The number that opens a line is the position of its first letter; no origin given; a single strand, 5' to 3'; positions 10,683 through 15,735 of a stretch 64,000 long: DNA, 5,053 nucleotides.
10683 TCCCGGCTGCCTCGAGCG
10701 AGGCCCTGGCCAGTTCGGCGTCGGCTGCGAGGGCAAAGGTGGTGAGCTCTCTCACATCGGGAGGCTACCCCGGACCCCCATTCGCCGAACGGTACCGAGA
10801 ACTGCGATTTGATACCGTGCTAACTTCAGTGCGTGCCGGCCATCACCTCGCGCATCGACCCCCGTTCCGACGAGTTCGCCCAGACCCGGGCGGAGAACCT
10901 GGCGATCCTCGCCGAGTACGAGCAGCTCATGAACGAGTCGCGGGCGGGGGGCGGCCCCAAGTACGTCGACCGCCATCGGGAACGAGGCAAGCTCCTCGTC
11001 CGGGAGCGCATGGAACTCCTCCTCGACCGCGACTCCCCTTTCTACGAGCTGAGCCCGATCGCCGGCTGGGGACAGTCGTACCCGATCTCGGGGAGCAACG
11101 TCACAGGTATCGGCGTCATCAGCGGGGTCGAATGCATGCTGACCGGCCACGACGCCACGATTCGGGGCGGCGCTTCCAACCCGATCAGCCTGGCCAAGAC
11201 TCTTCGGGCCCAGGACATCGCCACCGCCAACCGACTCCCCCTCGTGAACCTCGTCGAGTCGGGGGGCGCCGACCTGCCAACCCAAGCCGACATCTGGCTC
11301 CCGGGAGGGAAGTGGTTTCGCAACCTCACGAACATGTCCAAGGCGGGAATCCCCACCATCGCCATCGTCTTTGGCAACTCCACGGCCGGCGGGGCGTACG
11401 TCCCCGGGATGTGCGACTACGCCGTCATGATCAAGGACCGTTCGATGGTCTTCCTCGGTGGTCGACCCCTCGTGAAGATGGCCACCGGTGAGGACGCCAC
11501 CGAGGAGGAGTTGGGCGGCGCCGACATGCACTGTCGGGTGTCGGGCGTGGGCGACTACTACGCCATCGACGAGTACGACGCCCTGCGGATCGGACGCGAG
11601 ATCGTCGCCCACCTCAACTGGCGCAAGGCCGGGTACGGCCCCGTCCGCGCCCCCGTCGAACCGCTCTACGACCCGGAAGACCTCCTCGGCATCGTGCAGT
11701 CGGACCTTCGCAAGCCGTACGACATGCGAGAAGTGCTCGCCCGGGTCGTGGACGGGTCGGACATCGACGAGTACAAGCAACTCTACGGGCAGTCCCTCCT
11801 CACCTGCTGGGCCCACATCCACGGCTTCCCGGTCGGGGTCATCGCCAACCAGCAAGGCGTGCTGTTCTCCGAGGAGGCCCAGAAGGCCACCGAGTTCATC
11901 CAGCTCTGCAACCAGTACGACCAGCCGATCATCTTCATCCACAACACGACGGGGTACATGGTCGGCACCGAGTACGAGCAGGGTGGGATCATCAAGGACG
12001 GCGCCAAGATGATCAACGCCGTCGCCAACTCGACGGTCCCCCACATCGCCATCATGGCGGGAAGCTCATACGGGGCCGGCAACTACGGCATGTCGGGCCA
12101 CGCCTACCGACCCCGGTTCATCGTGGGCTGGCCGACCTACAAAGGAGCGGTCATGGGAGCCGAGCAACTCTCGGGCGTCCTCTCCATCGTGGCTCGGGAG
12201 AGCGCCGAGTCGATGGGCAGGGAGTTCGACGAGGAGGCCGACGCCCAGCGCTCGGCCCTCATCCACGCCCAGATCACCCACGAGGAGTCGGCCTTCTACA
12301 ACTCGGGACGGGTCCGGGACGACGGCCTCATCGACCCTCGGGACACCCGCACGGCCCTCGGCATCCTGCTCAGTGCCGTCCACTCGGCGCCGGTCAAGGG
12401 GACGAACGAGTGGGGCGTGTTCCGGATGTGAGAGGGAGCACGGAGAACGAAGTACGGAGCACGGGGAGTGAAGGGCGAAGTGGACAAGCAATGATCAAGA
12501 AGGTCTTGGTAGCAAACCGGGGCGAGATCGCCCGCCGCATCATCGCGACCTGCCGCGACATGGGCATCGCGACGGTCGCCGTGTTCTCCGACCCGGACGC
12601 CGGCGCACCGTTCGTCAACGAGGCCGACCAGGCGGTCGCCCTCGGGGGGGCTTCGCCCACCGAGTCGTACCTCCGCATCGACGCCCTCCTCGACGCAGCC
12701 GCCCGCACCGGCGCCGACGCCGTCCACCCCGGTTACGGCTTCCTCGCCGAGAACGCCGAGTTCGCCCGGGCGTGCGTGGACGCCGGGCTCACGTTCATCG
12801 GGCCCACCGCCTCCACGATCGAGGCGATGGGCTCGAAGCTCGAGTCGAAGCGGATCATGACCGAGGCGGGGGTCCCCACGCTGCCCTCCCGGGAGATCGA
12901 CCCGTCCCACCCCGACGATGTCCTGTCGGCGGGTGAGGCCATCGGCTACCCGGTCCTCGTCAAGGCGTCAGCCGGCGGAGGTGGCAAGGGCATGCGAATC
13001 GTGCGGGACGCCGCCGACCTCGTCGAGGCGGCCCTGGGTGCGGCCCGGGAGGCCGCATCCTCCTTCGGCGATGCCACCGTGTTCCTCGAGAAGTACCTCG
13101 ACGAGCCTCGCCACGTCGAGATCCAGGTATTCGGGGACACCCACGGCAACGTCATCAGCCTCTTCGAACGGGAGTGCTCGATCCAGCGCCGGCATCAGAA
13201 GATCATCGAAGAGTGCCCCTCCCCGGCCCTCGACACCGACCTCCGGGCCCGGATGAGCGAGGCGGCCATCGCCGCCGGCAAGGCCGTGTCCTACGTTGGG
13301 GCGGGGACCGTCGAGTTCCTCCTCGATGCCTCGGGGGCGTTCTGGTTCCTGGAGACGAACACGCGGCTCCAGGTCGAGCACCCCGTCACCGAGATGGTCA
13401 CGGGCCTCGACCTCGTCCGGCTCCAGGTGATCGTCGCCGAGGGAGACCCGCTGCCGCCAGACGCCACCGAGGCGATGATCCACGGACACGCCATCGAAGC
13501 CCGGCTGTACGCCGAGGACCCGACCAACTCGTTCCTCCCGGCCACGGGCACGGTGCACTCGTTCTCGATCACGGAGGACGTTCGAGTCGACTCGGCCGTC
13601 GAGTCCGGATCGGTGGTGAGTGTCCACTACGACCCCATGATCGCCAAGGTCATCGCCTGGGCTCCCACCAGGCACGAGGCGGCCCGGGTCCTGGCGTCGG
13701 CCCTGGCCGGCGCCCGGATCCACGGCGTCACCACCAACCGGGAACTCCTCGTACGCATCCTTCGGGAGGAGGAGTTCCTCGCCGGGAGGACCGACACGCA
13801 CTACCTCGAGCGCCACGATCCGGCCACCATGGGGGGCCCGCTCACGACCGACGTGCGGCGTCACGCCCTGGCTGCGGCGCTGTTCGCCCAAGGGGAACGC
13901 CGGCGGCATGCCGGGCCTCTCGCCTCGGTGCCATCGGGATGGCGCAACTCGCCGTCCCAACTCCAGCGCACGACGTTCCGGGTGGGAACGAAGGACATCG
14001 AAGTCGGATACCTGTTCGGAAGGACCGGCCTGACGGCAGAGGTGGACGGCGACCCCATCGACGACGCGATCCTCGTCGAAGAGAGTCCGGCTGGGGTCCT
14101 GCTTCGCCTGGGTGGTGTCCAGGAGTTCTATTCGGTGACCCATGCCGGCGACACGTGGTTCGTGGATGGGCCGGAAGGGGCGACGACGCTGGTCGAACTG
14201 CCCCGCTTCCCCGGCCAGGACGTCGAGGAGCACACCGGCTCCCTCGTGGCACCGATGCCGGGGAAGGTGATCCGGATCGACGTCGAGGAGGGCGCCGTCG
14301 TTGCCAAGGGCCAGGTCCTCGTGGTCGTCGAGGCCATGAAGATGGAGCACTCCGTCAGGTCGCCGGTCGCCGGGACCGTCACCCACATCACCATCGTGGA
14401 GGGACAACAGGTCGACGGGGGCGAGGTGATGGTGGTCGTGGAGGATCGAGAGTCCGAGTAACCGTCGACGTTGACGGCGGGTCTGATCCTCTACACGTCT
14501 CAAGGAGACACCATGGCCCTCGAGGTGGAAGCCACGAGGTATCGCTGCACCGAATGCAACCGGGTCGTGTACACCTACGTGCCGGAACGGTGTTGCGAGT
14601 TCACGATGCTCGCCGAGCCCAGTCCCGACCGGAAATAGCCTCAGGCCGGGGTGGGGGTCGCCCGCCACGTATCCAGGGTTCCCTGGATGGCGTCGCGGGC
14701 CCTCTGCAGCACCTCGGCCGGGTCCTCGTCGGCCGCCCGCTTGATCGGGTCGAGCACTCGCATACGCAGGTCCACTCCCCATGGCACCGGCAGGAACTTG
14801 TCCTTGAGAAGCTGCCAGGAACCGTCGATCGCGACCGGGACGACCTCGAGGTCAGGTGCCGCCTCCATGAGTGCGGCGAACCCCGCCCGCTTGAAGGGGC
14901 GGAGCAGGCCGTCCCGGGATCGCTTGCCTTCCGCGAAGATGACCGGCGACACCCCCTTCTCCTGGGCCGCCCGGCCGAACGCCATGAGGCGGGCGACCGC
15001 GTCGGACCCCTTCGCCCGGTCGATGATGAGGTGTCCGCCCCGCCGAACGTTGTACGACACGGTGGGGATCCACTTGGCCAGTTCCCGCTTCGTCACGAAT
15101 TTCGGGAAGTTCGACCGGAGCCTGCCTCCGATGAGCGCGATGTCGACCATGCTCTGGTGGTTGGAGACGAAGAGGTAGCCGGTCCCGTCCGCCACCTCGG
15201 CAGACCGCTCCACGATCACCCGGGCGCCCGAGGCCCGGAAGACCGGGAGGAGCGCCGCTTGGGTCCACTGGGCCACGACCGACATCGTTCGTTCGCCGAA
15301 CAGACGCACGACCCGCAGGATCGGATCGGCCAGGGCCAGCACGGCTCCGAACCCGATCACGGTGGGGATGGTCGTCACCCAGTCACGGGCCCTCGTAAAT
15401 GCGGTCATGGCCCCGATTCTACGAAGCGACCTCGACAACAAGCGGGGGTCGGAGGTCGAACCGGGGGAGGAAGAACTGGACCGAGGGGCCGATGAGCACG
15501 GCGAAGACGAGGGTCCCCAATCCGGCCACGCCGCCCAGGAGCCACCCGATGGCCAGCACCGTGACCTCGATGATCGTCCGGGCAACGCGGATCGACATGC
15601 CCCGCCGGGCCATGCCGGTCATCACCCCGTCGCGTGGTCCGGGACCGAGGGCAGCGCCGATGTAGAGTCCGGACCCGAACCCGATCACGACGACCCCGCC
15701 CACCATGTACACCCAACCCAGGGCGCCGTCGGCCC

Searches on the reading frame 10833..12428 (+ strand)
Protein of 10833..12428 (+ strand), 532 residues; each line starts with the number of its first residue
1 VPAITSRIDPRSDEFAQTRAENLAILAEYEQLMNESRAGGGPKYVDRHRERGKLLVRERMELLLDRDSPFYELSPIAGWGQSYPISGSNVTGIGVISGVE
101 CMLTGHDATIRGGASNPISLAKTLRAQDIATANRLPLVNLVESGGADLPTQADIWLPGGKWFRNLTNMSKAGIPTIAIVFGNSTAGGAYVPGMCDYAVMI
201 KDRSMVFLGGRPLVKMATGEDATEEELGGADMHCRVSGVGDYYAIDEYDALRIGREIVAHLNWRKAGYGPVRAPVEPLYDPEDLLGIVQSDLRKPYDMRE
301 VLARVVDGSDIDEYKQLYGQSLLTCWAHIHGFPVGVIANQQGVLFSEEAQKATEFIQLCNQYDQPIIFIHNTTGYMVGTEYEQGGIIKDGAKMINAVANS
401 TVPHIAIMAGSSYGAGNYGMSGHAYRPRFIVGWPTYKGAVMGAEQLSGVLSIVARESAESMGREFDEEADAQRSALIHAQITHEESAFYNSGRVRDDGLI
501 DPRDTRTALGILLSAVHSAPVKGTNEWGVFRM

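Call 68: search_protein_families(library=pfam, proteins=[window:10833-12428:+], max_evalue=0.0001)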
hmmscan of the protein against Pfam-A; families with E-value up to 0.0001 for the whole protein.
window:10833-12428:+ (532 aa): 2 families
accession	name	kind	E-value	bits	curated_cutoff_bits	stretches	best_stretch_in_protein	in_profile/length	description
PF01039.27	Carboxyl_trans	-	7.2e-123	411.2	22.3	1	48-521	2-483/493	Carboxyl transferase domain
PF03255.19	ACCA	-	9.3e-15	55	23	1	107-201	120-214/310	Acetyl co-enzyme A carboxylase carboxyltransferase-like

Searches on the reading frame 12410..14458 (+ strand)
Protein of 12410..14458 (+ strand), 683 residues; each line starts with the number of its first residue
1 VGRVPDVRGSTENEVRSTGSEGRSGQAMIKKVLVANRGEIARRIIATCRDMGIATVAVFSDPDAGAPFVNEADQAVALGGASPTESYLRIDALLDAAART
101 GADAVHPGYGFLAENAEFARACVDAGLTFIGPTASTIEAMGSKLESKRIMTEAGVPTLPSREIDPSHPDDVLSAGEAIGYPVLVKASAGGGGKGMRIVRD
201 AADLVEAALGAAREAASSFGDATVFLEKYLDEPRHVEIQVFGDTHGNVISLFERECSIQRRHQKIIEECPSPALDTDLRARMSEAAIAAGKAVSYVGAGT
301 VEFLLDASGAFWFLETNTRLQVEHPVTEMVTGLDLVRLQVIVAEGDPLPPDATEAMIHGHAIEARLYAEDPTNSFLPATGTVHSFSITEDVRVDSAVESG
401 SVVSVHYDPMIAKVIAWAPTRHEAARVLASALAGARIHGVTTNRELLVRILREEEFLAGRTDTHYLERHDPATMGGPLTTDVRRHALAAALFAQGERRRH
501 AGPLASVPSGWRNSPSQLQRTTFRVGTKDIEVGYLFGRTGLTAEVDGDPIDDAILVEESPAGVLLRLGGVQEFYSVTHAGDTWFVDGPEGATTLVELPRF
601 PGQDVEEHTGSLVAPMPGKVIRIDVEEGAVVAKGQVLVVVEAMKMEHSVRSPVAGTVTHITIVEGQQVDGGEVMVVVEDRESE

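Call 68: search_protein_families(library=pfam, proteins=[window:12410-14458:+], max_evalue=0.0001)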
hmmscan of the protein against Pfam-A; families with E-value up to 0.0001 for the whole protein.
window:12410-14458:+ (683 aa): 9 families
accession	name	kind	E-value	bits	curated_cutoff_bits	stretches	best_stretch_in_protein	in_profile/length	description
PF02786.22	CPSase_L_D2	-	1.7e-71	240.6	19.8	1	144-349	3-209/211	Carbamoyl-phosphate synthase L chain, ATP binding domain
PF00289.28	Biotin_carb_N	-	2.2e-44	150.9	25.5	1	28-137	1-110/110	Biotin carboxylase, N-terminal domain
PF02785.25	Biotin_carb_C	-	2.5e-34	118.1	32.4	1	363-468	1-108/108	Biotin carboxylase C-terminal domain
PF00364.28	Biotin_lipoyl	-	4.1e-16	59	22.1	1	613-676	4-72/73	Biotin-requiring enzyme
PF21139.3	BT_MCC_alpha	-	9.3e-12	45.8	31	1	486-598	4-117/118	Methylcrotonyl-CoA carboxylase, alpha-subunit, BT domain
PF07478.18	Dala_Dala_lig_C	-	4.9e-11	43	24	1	171-318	28-174/204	D-ala D-ala ligase C-terminus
PF02222.28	ATP-grasp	-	4e-09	36.8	27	1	150-316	3-159/179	ATP-grasp domain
PF13533.13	Biotin_lipoyl_2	-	1.3e-05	25.3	29.8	0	614-640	5-31/32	Biotin-lipoyl like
PF13437.12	HlyD_3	-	1.7e-05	25.9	22.2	0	612-642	2-32/106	HlyD family secretion protein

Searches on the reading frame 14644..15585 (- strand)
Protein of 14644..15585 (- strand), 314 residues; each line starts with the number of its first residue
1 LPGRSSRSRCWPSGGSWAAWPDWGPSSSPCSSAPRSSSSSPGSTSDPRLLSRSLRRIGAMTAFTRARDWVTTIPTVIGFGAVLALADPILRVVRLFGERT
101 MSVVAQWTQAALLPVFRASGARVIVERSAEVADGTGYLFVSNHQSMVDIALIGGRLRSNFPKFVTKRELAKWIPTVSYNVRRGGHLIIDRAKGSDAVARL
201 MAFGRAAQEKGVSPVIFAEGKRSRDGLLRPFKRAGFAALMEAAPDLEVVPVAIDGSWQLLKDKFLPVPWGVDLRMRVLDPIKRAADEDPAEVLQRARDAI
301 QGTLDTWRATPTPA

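Call 69: search_protein_families(library=pfam, proteins=[window:14644-15585:-], max_evalue=0.0001)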
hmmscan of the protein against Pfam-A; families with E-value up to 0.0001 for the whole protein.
window:14644-15585:- (314 aa): 1 family
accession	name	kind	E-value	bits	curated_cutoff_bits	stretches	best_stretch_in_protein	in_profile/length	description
PF01553.26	Acyltransferase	-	9.6e-18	64.7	23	1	123-253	2-131/132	Acyltransferase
